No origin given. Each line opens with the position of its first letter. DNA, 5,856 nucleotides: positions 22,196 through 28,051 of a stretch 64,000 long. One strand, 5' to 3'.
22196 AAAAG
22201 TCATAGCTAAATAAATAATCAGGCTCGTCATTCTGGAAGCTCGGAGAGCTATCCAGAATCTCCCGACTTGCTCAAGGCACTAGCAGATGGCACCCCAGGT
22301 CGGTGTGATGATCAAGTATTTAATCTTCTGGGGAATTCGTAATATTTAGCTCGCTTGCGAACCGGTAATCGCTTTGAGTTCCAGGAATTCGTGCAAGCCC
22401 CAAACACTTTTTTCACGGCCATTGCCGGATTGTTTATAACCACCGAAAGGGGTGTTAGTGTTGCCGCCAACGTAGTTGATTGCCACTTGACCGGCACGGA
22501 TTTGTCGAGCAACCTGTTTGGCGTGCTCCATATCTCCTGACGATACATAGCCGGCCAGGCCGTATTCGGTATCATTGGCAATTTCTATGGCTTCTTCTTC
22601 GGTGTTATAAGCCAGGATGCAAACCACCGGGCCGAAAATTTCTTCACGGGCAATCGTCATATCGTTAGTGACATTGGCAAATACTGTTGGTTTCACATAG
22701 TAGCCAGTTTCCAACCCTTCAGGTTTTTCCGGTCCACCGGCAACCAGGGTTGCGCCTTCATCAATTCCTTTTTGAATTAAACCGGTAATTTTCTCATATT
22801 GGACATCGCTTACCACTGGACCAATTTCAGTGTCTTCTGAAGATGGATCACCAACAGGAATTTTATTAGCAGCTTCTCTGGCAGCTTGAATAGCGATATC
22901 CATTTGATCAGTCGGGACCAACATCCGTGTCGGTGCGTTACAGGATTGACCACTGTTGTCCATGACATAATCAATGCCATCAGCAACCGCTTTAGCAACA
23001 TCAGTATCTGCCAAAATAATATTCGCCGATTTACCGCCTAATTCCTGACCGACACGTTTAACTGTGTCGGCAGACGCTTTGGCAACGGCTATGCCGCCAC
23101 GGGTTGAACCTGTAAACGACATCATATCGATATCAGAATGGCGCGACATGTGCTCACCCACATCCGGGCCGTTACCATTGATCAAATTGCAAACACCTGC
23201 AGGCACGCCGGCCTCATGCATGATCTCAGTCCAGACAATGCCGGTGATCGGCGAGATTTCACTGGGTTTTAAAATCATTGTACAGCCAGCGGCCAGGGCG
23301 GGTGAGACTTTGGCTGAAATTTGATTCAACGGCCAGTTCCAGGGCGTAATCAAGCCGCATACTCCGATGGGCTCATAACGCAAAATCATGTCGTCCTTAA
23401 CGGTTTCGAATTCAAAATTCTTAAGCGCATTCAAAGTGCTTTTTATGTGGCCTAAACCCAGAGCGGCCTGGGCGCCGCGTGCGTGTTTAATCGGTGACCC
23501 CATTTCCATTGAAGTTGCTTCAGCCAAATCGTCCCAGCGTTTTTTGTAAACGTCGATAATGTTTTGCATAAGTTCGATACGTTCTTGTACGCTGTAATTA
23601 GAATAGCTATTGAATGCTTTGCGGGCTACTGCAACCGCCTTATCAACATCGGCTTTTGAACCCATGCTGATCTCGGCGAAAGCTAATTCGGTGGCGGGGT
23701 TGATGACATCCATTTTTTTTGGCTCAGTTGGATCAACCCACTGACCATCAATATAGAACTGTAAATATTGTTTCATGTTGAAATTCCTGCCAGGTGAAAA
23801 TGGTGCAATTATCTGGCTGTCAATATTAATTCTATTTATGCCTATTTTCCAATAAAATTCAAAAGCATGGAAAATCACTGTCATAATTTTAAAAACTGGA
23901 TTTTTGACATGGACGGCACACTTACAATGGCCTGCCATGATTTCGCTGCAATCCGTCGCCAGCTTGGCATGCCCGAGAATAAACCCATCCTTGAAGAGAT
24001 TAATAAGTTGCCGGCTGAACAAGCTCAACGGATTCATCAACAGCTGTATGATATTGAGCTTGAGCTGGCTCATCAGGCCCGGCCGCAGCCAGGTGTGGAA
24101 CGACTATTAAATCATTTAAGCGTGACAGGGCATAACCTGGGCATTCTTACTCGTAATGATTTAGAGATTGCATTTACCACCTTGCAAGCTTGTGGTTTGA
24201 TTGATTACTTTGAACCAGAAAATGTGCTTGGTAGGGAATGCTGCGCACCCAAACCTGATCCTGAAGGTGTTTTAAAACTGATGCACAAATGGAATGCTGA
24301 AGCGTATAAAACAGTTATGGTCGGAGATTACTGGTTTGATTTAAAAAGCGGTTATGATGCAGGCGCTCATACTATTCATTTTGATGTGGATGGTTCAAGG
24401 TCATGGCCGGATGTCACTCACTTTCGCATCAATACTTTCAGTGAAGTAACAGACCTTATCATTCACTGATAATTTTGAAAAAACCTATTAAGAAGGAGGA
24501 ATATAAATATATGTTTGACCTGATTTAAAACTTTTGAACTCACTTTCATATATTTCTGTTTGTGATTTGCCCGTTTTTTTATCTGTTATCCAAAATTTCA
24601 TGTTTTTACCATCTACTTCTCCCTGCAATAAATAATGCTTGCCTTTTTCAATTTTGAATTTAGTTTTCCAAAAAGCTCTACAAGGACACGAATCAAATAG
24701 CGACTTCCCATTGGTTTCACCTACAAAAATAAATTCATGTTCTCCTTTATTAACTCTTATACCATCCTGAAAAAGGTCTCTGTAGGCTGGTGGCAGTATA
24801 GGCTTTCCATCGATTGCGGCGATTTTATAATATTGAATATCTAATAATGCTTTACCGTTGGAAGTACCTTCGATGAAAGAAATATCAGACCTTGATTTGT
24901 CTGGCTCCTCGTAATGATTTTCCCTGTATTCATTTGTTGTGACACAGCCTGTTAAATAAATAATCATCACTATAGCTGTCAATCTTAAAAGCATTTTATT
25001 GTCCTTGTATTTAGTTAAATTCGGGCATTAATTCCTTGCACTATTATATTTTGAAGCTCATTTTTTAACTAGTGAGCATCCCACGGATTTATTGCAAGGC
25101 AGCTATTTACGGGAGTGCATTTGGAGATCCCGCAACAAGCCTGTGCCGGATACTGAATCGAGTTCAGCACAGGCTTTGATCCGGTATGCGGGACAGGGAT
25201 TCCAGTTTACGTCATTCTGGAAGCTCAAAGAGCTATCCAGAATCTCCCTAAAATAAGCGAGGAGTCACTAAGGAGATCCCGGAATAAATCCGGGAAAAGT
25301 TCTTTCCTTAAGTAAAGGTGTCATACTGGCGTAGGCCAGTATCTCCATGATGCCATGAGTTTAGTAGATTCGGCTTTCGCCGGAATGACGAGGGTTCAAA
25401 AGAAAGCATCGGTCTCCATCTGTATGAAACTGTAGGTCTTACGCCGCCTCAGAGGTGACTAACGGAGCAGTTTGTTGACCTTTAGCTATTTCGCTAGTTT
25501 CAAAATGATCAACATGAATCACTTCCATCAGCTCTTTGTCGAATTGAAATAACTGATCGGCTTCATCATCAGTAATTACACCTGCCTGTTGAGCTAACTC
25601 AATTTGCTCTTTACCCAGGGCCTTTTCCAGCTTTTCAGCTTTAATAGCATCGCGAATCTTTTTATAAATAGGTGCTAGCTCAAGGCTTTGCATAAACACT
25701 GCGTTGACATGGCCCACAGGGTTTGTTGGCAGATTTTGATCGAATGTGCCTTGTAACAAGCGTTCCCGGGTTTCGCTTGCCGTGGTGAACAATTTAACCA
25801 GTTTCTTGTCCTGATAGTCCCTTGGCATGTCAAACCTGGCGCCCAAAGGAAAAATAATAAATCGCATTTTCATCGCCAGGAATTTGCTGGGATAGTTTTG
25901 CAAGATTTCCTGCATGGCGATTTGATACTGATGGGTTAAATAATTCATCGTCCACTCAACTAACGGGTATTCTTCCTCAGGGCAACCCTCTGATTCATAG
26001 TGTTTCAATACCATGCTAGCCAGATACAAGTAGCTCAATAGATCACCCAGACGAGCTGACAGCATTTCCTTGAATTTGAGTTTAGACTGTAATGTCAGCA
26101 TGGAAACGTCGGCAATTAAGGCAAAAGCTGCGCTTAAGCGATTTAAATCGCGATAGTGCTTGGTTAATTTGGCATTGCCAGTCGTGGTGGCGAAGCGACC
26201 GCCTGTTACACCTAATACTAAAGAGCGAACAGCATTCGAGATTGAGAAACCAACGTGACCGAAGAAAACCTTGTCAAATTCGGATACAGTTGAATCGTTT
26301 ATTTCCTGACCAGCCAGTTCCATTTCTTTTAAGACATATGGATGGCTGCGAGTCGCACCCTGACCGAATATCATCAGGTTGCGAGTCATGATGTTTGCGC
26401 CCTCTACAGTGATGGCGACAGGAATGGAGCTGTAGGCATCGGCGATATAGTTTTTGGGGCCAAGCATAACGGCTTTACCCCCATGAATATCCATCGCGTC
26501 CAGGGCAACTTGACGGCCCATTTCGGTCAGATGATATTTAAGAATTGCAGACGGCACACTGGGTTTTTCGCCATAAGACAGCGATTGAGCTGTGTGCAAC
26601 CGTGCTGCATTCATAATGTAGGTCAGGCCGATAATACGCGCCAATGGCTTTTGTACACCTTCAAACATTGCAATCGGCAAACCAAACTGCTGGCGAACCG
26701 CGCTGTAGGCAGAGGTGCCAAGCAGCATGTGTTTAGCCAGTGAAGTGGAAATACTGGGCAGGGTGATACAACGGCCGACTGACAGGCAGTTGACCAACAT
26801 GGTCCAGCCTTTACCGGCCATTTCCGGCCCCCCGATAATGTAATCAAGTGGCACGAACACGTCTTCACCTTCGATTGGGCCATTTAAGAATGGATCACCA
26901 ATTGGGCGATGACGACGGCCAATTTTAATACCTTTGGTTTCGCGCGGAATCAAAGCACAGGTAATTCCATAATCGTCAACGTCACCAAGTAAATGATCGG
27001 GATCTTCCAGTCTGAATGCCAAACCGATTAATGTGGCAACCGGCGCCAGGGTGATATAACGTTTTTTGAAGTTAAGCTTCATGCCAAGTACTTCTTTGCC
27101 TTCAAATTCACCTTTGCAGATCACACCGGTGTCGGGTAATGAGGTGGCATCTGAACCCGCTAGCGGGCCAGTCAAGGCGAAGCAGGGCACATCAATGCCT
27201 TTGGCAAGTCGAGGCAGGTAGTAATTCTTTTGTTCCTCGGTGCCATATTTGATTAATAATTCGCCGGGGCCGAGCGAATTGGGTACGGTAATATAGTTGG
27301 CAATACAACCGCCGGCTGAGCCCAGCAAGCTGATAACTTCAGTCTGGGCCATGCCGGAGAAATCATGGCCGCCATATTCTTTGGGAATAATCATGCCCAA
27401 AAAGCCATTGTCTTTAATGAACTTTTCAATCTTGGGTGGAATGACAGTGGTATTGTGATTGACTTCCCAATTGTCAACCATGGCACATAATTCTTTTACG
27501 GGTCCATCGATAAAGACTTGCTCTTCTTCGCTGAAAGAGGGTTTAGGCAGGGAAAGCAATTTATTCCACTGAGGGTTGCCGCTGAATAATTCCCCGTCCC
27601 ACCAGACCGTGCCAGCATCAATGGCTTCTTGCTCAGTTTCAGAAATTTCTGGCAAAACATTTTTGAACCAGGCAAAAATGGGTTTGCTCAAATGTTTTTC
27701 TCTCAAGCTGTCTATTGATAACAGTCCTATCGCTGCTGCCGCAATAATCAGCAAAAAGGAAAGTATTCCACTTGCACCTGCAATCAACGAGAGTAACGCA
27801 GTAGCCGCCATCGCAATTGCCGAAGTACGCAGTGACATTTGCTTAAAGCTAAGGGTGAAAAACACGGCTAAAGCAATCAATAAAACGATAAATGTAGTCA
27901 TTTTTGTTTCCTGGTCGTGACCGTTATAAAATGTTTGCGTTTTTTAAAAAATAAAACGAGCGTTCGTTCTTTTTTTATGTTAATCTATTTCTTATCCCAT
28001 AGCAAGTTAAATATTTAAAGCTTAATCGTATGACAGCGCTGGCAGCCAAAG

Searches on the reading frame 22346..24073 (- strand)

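Call 65: search_protein_families(library=pfam, max_evalue=0.000001, proteins=[window:22346-24073:-])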
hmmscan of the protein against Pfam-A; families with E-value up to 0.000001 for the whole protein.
window:22346-24073:- (575 aa): 1 family
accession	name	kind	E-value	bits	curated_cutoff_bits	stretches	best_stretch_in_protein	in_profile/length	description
PF00171.27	Aldedh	-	1.9e-154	515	23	1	112-569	1-461/461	Aldehyde dehydrogenase family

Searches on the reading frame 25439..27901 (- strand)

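Call 65: search_protein_families(library=pfam, max_evalue=0.000001, proteins=[window:25439-27901:-])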
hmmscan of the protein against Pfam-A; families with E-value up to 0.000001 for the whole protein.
window:25439-27901:- (820 aa): 4 families
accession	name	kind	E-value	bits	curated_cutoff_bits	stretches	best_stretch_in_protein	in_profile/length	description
PF09317.16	ACDH_C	-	8.3e-98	328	25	1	517-800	1-284/284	Acyl-CoA dehydrogenase, C-terminal, bacterial type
PF02771.21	Acyl-CoA_dh_N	-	9.3e-16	58.6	22.9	1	140-235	21-112/113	Acyl-CoA dehydrogenase, N-terminal domain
PF00441.29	Acyl-CoA_dh_1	-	7.5e-15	55.8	22.4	1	363-509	1-144/150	Acyl-CoA dehydrogenase, C-terminal domain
PF02770.24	Acyl-CoA_dh_M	-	5.8e-09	36.4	33.3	1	240-339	1-87/97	Acyl-CoA dehydrogenase, middle domain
